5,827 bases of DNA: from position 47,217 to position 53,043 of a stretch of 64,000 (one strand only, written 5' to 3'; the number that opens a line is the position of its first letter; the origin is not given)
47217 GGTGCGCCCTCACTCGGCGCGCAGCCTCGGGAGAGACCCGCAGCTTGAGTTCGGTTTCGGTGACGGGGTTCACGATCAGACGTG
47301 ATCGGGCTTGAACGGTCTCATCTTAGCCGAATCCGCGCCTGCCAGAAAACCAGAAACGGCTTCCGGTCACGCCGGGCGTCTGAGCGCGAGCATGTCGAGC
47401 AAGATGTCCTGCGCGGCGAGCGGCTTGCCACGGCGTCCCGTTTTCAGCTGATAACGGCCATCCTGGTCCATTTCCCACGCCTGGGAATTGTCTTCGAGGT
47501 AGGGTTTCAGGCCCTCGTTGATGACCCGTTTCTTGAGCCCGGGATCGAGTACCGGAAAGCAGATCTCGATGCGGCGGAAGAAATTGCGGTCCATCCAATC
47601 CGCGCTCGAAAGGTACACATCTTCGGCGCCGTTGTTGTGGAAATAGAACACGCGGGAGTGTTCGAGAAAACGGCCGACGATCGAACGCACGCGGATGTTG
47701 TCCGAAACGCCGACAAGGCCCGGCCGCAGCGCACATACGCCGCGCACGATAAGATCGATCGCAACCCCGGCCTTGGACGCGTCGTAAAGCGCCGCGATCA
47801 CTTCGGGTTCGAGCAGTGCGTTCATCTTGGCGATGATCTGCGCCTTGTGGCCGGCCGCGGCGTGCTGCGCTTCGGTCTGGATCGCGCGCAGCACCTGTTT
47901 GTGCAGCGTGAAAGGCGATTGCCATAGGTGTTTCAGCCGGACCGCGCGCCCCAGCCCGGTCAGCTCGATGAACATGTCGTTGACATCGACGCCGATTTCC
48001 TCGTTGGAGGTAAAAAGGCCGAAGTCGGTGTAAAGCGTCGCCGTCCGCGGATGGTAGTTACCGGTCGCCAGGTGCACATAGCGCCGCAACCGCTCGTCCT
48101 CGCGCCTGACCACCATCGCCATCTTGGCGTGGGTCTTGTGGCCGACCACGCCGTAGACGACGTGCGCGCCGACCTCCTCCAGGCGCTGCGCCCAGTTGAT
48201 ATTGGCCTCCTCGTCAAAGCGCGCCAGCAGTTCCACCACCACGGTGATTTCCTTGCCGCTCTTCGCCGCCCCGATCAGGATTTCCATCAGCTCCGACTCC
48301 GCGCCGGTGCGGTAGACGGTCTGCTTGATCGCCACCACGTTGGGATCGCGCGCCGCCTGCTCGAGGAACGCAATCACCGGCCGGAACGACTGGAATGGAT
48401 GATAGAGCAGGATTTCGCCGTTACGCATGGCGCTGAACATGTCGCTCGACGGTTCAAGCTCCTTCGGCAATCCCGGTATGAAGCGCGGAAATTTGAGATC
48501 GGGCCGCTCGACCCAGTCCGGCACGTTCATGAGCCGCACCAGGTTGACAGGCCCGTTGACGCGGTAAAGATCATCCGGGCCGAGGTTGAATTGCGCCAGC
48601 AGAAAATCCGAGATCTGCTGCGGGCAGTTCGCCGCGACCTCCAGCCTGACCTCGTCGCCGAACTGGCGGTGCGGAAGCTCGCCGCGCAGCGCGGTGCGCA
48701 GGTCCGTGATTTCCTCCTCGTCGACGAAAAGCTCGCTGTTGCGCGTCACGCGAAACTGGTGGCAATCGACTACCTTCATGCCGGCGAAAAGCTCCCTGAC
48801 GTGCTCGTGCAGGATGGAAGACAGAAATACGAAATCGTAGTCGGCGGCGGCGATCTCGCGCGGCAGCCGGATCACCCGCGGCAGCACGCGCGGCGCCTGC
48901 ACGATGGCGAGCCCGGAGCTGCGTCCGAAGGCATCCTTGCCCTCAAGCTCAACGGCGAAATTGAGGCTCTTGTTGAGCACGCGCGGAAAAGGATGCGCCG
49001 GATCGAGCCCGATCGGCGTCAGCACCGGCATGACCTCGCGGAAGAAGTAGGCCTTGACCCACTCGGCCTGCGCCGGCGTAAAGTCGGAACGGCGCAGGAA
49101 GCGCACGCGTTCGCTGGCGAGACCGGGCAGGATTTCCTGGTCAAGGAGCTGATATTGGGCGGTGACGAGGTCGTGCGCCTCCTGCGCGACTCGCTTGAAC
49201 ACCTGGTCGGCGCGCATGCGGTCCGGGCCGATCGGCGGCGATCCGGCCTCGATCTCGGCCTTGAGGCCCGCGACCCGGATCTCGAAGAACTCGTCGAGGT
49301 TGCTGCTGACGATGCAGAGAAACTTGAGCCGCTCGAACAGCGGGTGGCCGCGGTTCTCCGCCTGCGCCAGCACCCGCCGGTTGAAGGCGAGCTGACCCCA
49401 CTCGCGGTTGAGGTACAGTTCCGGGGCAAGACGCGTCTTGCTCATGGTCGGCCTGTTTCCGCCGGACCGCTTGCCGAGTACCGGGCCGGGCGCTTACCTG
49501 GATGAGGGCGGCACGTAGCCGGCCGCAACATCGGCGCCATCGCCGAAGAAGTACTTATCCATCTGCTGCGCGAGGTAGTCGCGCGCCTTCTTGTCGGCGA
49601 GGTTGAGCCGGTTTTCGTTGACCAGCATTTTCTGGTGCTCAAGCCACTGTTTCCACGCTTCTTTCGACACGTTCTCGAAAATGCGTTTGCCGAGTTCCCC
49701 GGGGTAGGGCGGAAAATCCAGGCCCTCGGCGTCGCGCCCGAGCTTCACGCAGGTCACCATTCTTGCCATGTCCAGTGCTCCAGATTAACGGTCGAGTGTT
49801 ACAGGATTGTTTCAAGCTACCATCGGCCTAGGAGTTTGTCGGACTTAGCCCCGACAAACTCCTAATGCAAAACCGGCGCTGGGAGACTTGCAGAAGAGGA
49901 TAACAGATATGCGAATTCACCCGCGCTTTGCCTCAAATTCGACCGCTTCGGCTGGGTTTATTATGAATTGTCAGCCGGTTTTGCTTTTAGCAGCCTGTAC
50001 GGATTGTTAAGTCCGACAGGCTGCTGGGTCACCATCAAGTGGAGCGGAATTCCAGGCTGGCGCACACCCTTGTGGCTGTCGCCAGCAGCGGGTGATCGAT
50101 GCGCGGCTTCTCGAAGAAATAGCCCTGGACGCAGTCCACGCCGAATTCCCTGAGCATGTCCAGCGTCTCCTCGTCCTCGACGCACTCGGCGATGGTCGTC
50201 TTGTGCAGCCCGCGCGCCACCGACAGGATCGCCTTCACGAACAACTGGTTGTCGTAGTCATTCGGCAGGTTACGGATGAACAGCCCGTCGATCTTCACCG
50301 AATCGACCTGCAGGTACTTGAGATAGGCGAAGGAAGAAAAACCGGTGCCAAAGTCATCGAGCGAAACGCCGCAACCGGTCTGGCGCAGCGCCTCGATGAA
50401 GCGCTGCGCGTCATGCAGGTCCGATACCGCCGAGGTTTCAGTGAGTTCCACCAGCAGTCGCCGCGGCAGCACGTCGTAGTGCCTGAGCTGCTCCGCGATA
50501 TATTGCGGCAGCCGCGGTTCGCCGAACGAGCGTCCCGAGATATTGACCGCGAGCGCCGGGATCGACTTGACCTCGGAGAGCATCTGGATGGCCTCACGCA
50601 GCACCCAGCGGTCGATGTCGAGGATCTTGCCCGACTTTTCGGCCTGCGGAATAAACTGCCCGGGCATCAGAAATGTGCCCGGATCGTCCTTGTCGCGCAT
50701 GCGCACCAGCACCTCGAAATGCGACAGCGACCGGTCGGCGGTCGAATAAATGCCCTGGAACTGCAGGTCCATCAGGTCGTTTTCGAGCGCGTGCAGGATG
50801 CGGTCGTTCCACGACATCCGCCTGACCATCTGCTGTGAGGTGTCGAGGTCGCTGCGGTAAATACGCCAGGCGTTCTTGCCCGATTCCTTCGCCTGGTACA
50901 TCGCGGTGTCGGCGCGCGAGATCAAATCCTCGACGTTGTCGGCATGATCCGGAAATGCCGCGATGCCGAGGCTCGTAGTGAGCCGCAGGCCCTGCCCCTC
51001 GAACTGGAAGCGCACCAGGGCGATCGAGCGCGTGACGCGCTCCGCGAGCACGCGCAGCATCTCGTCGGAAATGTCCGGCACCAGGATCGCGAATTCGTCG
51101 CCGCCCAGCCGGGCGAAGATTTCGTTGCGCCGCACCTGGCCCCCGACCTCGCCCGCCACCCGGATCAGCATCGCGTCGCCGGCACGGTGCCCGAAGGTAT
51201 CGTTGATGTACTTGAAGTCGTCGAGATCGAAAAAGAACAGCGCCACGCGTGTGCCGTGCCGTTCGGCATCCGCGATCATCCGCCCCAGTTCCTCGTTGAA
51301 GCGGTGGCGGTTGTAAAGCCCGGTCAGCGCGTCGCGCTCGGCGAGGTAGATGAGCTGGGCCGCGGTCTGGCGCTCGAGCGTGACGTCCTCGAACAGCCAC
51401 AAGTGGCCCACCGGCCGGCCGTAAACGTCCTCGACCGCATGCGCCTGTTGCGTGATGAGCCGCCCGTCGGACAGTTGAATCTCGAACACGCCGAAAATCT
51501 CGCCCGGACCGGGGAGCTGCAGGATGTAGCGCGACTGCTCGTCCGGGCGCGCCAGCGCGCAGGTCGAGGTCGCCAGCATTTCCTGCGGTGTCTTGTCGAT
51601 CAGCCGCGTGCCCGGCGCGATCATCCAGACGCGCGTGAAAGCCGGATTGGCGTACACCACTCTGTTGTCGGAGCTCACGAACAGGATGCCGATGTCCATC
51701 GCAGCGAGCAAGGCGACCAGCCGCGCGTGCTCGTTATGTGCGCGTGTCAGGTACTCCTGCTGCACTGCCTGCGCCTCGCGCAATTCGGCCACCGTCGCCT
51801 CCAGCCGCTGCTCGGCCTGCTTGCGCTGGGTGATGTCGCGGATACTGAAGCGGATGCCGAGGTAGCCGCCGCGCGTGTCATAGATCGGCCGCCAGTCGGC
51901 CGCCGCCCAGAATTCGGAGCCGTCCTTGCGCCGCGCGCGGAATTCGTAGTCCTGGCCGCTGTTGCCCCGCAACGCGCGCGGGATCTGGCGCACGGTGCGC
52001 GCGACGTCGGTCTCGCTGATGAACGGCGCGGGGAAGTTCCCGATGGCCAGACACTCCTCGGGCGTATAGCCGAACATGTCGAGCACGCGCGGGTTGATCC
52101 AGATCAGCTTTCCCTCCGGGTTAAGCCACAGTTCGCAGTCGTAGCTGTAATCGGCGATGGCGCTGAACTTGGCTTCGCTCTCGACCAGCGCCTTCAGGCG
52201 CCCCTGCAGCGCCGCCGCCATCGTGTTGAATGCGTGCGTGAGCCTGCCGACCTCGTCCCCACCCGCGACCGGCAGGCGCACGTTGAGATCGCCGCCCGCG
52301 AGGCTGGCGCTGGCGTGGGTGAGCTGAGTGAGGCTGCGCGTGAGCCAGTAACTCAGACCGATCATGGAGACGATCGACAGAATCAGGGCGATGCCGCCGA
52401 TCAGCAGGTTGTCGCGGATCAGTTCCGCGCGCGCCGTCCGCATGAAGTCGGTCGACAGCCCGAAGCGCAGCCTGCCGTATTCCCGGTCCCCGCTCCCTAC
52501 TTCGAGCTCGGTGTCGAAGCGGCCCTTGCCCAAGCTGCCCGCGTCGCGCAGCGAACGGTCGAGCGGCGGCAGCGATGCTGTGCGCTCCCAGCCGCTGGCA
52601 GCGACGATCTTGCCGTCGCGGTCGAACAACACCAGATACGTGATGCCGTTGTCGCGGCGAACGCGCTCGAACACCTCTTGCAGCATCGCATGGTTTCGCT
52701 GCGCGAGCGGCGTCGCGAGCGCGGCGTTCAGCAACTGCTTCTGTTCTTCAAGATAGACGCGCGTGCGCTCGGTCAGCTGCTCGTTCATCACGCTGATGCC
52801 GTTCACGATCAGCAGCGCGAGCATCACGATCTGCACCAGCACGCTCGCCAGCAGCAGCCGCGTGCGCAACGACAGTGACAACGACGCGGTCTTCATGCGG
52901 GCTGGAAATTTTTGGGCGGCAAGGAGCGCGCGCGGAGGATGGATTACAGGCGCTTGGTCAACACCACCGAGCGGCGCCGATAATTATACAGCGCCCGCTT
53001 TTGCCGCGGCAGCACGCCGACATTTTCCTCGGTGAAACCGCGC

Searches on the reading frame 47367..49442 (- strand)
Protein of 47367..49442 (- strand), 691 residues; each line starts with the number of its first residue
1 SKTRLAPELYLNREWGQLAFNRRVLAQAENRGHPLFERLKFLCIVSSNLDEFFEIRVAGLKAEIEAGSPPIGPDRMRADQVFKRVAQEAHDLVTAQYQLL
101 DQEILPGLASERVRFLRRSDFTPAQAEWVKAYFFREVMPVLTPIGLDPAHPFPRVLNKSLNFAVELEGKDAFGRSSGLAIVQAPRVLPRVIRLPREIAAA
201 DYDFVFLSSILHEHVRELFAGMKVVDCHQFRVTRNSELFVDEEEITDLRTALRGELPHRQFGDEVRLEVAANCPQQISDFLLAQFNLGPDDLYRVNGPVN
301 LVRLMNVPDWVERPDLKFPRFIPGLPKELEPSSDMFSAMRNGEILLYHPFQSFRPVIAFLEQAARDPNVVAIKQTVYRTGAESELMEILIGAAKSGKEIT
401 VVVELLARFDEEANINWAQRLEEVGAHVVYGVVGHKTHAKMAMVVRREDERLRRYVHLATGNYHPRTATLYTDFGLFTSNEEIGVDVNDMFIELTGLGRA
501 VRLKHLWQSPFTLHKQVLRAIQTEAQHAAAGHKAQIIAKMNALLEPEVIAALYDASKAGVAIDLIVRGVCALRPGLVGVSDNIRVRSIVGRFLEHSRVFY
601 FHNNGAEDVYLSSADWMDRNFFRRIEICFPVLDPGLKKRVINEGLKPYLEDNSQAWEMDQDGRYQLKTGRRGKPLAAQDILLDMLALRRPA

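Call 46: search_protein_families(library=pfam, proteins=[window:47367-49442:-], max_evalue=0.00001)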
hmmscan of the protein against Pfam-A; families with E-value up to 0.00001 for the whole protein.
window:47367-49442:- (691 aa): 5 families
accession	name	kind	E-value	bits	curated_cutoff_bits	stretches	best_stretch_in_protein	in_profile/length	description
PF17941.7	PP_kinase_C_1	-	1.4e-70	236.6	25.7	1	334-496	1-163/167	Polyphosphate kinase C-terminal domain 1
PF13090.12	PP_kinase_C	-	1.7e-63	213.6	25.8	1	508-678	3-172/172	Polyphosphate kinase C-terminal domain 2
PF02503.22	PP_kinase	-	1.1e-61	208.1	31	1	125-306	2-182/183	Polyphosphate kinase middle domain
PF13089.11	PP_kinase_N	-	7.3e-34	116.7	23.8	1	10-115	1-106/107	Polyphosphate kinase N-terminal domain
PF13091.12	PLDc_2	-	1.3e-06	28.7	27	0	539-640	15-124/132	PLD-like domain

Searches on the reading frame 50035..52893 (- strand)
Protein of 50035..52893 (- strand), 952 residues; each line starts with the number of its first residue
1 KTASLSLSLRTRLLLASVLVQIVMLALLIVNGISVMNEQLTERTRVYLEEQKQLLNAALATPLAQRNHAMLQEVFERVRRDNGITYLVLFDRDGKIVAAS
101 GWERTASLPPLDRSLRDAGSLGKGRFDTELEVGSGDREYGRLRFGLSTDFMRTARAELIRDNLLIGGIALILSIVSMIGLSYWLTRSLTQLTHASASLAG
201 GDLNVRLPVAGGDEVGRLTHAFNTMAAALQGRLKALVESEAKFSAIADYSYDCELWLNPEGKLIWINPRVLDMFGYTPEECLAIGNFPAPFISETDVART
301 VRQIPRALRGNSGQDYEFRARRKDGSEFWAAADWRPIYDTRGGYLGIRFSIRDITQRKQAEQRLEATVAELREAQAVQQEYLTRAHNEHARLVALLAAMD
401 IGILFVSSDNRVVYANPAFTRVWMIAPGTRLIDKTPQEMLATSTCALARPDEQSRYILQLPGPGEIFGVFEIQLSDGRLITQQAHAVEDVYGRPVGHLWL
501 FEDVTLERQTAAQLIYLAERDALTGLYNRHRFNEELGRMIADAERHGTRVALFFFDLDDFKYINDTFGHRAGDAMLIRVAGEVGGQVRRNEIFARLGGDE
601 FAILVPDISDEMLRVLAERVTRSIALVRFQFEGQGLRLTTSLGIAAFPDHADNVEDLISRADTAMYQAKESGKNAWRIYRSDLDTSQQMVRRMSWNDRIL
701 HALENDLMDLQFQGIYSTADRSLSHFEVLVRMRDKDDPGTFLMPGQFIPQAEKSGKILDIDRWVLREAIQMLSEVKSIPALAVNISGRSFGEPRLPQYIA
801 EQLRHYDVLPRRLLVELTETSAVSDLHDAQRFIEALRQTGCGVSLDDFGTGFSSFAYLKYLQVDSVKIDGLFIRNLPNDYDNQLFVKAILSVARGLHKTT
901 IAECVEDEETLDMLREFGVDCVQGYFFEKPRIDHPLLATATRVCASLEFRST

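Call 45: search_protein_families(library=pfam, proteins=[window:50035-52893:-], max_evalue=0.00001)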
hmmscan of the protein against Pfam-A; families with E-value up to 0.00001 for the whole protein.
window:50035-52893:- (952 aa): 8 families
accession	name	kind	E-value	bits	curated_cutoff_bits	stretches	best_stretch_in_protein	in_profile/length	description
PF00563.25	EAL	-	2e-66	224.2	31.3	1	698-930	3-236/236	EAL domain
PF00990.26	GGDEF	-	4.2e-47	160.3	23.8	1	519-674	2-160/161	Diguanylate cyclase, GGDEF domain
PF08448.16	PAS_4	-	4.3e-22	78.9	23.1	2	255-359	9-110/110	PAS fold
PF00672.30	HAMP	-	1.2e-17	64.3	25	1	180-230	2-52/53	HAMP domain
PF13426.13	PAS_9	-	4.9e-17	62.5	27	1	257-356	7-103/103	PAS domain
PF08447.18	PAS_3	-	1.1e-11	45.3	25.6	1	264-343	2-81/89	PAS fold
PF00989.32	PAS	-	2.9e-11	43.8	22.6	1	257-354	17-113/113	PAS fold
PF13188.13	PAS_8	-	2.4e-07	30.9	21.8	0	256-279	16-40/65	PAS domain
